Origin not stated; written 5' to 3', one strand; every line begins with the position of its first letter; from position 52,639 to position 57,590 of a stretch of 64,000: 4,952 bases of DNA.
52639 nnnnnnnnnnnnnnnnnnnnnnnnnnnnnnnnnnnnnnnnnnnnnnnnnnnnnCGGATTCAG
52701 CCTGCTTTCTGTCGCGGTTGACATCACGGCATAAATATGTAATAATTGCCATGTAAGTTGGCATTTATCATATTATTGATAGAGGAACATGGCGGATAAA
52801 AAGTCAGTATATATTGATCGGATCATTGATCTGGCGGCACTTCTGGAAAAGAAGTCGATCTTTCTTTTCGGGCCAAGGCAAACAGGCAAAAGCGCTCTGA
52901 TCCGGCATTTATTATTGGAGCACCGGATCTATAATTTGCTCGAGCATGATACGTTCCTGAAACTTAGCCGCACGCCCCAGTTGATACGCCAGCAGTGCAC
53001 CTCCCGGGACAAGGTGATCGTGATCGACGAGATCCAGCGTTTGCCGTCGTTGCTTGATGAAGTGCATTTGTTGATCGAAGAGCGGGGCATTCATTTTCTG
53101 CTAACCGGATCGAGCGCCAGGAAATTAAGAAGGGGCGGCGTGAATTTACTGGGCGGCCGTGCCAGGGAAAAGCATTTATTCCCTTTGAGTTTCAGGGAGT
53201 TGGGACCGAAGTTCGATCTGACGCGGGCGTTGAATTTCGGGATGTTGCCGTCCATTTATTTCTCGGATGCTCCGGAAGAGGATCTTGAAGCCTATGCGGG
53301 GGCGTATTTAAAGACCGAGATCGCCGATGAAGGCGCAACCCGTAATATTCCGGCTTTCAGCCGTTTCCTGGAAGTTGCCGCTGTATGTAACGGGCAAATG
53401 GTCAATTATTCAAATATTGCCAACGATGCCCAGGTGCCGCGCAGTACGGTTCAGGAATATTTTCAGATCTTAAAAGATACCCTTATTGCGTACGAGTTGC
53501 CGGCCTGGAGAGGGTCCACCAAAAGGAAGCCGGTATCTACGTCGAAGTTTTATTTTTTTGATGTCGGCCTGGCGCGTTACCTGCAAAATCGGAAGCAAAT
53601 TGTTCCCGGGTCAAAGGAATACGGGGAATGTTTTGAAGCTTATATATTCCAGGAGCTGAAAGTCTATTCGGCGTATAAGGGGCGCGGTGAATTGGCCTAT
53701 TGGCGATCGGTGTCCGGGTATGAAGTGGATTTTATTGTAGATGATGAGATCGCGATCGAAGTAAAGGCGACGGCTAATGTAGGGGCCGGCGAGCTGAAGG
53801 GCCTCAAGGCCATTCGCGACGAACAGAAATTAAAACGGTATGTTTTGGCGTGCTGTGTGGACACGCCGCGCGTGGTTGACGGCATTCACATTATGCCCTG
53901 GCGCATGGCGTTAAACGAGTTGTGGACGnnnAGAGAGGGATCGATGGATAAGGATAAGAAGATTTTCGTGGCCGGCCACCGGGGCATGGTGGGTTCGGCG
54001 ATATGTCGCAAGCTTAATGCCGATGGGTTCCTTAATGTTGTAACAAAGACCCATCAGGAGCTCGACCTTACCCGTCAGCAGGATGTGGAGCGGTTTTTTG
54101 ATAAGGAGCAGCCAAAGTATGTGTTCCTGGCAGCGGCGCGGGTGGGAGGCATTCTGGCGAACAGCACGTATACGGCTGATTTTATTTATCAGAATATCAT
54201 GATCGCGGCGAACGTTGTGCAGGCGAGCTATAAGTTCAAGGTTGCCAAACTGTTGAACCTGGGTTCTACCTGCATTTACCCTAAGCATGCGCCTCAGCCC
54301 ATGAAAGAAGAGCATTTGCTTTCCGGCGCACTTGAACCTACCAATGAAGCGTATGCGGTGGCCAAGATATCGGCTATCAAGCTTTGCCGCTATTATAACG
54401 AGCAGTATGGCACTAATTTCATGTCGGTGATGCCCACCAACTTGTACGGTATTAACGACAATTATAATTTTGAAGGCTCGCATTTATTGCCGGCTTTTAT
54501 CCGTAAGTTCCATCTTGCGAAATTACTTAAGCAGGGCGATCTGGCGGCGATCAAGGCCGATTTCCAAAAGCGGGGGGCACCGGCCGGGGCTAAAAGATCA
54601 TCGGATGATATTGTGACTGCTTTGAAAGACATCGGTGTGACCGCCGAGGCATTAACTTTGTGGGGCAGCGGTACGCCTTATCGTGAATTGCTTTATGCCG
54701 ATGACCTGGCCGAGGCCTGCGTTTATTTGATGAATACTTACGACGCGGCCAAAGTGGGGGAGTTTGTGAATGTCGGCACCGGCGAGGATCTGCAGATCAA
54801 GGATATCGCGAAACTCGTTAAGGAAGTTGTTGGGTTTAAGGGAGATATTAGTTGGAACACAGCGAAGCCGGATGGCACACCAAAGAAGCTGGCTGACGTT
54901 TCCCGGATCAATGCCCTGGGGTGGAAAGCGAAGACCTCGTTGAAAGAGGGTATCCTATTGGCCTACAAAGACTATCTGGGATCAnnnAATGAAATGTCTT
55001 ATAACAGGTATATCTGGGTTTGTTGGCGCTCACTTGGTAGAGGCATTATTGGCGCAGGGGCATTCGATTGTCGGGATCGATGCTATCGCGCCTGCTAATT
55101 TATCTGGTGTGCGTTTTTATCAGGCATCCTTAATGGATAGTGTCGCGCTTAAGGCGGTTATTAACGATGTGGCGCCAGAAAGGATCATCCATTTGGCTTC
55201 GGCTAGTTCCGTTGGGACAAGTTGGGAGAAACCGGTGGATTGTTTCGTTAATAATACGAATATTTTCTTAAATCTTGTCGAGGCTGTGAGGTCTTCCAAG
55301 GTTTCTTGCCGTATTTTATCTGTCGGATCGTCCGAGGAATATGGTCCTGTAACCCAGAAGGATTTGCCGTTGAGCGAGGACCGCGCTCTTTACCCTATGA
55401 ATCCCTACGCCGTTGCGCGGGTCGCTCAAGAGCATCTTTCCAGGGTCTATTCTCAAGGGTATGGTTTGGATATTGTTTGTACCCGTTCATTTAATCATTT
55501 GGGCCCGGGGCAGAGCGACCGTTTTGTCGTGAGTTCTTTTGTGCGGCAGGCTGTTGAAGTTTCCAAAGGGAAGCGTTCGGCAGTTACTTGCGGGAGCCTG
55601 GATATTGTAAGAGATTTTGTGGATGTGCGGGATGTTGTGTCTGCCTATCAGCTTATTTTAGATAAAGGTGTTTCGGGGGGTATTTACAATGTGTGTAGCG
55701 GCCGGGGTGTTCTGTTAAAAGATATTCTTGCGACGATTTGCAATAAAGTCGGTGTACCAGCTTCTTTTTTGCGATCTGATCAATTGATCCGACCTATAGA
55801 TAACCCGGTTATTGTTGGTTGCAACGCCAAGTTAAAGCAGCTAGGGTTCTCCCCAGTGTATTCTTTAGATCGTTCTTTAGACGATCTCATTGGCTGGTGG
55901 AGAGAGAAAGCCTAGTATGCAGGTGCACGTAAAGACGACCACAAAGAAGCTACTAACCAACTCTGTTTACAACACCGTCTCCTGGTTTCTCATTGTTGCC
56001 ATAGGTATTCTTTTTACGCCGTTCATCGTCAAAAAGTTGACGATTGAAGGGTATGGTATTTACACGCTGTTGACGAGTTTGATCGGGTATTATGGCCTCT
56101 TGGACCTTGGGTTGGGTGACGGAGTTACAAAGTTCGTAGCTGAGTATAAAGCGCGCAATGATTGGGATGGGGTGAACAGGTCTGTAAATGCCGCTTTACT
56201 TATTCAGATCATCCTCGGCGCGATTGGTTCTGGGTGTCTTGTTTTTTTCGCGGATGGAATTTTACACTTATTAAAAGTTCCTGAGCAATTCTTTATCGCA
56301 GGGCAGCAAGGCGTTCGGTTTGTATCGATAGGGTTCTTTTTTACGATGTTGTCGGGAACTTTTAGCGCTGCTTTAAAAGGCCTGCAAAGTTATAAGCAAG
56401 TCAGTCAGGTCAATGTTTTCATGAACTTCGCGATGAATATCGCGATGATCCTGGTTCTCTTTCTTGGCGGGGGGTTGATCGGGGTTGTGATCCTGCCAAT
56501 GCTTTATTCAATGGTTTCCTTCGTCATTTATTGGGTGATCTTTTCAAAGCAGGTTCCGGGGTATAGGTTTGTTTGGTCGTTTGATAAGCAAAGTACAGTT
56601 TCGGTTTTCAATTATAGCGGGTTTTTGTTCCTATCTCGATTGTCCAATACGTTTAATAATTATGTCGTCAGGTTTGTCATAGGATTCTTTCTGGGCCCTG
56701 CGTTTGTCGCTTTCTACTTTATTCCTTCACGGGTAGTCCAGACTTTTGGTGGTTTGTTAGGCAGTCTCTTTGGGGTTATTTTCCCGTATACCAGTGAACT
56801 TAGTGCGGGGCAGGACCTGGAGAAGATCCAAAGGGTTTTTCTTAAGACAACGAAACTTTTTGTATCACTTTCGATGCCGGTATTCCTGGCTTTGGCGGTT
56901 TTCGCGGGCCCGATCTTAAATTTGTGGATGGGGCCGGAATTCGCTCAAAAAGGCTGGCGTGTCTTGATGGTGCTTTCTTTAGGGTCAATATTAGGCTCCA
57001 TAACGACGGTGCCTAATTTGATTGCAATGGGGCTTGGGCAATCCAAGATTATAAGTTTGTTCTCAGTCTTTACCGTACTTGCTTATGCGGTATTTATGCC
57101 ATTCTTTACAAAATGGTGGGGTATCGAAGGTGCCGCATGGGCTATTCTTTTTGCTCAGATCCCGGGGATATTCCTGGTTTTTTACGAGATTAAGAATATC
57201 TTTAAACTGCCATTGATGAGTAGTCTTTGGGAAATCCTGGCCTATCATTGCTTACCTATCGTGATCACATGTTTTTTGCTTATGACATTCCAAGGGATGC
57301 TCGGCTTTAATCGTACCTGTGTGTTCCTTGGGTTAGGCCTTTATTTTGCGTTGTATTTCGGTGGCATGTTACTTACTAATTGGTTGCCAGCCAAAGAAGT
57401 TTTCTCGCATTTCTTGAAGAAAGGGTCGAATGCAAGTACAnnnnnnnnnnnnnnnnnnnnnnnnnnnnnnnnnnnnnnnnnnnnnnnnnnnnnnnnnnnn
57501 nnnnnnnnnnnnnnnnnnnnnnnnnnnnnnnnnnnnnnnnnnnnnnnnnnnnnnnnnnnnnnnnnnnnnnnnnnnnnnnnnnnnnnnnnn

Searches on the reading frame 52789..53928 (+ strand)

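Call 76: search_protein_families(library=pfam, proteins=[window:52789-53928:+], max_evalue=0.0001)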
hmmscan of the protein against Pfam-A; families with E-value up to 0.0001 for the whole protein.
window:52789-53928:+ (380 aa): 3 families
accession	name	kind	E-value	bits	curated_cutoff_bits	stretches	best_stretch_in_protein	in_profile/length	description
PF13635.12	DUF4143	-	1.1e-34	120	28.1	1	177-327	3-159/160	Domain of unknown function (DUF4143)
PF13173.12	AAA_14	-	2.5e-23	82.9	27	1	21-138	2-128/129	AAA domain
PF13401.12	AAA_22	-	1.1e-07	32.7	27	0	61-108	70-123/130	AAA domain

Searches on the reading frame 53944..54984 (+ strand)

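Call 76: search_protein_families(library=pfam, proteins=[window:53944-54984:+], max_evalue=0.0001)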
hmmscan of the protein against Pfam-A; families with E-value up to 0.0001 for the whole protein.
window:53944-54984:+ (347 aa): 4 families
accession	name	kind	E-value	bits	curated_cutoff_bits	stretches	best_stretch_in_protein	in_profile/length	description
PF01370.27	Epimerase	-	9.9e-59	199.1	20.9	2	7-198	1-203/240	NAD dependent epimerase/dehydratase family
PF16363.11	GDP_Man_Dehyd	-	3.5e-16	60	27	1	39-204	58-221/332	GDP-mannose 4,6 dehydratase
PF04321.23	RmlD_sub_bind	-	1.1e-06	28.5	27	1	6-66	2-61/287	RmlD substrate binding domain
PF02719.21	Polysacc_synt_2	-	4.7e-06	26.4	20.2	0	41-106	62-126/293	Polysaccharide biosynthesis protein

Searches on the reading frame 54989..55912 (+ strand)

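Call 76: search_protein_families(library=pfam, proteins=[window:54989-55912:+], max_evalue=0.0001)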
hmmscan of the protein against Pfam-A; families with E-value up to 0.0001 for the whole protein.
window:54989-55912:+ (308 aa): 4 families
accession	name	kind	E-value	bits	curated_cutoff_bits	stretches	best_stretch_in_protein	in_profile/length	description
PF16363.11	GDP_Man_Dehyd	-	3.7e-56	191.4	27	1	4-296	1-328/332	GDP-mannose 4,6 dehydratase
PF01370.27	Epimerase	-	6.4e-56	189.9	20.9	1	4-236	2-240/240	NAD dependent epimerase/dehydratase family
PF04321.23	RmlD_sub_bind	-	9.2e-06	25.4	27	1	1-148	1-133/287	RmlD substrate binding domain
PF02719.21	Polysacc_synt_2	-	3.3e-05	23.6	20.2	0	46-254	61-247/293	Polysaccharide biosynthesis protein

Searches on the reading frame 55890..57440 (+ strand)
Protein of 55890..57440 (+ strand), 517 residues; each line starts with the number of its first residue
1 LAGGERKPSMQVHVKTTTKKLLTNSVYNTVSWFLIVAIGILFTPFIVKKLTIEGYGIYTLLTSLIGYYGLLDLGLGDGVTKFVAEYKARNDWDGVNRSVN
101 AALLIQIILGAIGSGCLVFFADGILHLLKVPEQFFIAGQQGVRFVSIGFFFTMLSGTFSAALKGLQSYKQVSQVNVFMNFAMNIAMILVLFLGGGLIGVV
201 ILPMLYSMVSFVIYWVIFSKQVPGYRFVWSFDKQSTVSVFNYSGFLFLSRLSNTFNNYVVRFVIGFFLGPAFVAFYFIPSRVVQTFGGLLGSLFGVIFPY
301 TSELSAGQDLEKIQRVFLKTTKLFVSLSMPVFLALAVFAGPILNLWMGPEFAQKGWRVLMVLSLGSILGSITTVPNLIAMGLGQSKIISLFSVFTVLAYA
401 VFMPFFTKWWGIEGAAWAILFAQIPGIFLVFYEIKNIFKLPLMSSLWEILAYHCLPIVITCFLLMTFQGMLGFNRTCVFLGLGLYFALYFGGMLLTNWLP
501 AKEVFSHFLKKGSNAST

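Call 34: search_protein_families(library=pfam, proteins=[window:55890-57440:+], max_evalue=0.00001)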
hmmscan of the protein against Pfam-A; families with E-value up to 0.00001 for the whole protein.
window:55890-57440:+ (517 aa): 3 families
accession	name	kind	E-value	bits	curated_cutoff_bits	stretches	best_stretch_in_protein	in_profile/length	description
PF13440.11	Polysacc_synt_3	-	4.1e-22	79.2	23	1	50-351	6-288/293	Polysaccharide biosynthesis protein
PF01943.22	Polysacc_synt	-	1.2e-19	71.3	28.2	1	22-304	2-273/274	Polysaccharide biosynthesis protein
PF01554.23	MatE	-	3.4e-08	33.8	24.9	1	46-185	19-157/161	MatE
